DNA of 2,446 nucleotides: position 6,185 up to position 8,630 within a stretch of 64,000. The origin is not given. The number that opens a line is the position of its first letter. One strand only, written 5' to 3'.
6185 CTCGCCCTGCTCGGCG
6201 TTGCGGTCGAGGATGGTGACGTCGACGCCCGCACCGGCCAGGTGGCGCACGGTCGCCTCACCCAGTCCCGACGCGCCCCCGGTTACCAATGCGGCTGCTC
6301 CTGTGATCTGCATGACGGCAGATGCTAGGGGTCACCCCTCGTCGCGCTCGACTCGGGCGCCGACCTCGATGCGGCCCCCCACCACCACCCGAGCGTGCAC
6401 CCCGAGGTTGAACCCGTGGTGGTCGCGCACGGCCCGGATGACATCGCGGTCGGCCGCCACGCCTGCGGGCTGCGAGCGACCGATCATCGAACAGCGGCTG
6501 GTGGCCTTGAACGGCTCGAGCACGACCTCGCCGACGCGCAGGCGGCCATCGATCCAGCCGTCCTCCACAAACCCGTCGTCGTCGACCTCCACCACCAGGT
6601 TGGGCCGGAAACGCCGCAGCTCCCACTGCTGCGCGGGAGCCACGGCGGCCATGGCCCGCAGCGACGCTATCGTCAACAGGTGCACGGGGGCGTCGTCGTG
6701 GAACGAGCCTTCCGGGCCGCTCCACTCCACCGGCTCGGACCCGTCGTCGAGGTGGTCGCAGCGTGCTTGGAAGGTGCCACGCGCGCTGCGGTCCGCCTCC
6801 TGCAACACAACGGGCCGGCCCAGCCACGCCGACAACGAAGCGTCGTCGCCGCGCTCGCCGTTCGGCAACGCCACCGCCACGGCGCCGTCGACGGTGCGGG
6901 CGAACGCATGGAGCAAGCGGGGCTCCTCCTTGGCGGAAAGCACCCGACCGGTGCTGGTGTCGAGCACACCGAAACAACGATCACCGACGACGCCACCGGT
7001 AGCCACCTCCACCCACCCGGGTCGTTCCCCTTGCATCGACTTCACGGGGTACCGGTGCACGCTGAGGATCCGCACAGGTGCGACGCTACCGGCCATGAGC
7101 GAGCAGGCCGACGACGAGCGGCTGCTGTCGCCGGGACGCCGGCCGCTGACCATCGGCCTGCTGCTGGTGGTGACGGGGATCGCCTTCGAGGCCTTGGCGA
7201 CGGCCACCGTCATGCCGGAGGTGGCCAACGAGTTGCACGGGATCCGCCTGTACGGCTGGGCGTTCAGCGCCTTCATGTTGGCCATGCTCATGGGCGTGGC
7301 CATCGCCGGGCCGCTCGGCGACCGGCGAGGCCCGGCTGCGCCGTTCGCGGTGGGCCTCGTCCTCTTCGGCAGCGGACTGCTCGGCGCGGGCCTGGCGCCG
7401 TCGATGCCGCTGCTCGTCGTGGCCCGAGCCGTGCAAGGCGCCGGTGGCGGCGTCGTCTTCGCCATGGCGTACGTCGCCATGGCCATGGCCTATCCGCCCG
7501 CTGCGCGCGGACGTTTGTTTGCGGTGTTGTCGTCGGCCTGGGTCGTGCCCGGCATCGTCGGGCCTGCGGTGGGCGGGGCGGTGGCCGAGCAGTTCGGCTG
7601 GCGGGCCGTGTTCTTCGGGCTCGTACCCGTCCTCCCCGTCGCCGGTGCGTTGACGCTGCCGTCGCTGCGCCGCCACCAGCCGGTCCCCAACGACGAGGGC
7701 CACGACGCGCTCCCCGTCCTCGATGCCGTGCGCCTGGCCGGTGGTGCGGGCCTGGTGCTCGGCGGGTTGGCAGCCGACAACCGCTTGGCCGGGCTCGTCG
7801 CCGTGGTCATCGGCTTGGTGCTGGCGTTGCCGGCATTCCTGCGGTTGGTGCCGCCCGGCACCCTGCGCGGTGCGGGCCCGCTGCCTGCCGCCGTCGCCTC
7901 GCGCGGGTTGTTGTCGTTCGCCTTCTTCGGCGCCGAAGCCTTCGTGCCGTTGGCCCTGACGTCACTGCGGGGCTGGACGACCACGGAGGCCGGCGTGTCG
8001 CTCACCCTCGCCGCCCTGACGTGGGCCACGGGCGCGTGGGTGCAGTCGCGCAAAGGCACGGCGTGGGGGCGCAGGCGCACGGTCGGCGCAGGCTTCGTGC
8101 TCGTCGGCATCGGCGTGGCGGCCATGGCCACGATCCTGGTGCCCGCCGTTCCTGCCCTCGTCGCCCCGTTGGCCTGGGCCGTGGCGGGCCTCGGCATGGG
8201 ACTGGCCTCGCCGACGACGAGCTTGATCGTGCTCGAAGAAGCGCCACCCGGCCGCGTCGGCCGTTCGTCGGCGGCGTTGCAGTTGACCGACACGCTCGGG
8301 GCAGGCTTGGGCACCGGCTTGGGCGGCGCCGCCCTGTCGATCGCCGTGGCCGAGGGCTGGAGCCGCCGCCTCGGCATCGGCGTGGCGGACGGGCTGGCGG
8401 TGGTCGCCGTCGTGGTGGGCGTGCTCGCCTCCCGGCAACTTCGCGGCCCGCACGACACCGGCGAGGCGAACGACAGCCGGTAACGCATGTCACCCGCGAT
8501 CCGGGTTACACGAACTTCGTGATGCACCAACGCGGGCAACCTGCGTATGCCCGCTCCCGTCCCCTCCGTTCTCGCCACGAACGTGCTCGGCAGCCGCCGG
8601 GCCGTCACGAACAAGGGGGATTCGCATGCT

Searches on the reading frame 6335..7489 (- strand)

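Call 38: search_protein_families(library=pfam, proteins=[window:6335-7489:-], max_evalue=0.0001)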
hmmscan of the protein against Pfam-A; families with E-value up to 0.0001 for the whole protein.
window:6335-7489:- (385 aa): 2 families
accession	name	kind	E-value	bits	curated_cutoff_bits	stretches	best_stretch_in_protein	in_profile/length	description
PF03473.23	MOSC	-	6.2e-16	58.9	22.7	1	262-381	5-120/120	MOSC domain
PF03476.21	MOSC_N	-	1.1e-10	41.8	25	1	140-210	3-74/119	MOSC N-terminal beta barrel domain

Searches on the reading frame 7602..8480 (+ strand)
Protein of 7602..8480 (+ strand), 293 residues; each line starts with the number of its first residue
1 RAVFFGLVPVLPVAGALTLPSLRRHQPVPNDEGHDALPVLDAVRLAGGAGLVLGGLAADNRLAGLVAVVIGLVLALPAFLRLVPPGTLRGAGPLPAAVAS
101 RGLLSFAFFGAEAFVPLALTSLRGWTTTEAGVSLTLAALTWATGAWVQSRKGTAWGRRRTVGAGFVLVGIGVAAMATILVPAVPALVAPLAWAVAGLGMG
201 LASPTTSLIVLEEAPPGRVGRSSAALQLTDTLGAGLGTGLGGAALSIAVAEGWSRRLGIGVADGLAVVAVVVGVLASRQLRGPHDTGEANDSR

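Call 38: search_protein_families(library=pfam, proteins=[window:7602-8480:+], max_evalue=0.0001)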
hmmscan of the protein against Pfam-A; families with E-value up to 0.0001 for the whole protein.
window:7602-8480:+ (293 aa): 1 family
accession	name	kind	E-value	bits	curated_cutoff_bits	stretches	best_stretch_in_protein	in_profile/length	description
PF07690.21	MFS_1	-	2.1e-10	40.5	33.4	1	45-238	132-347/347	Major Facilitator Superfamily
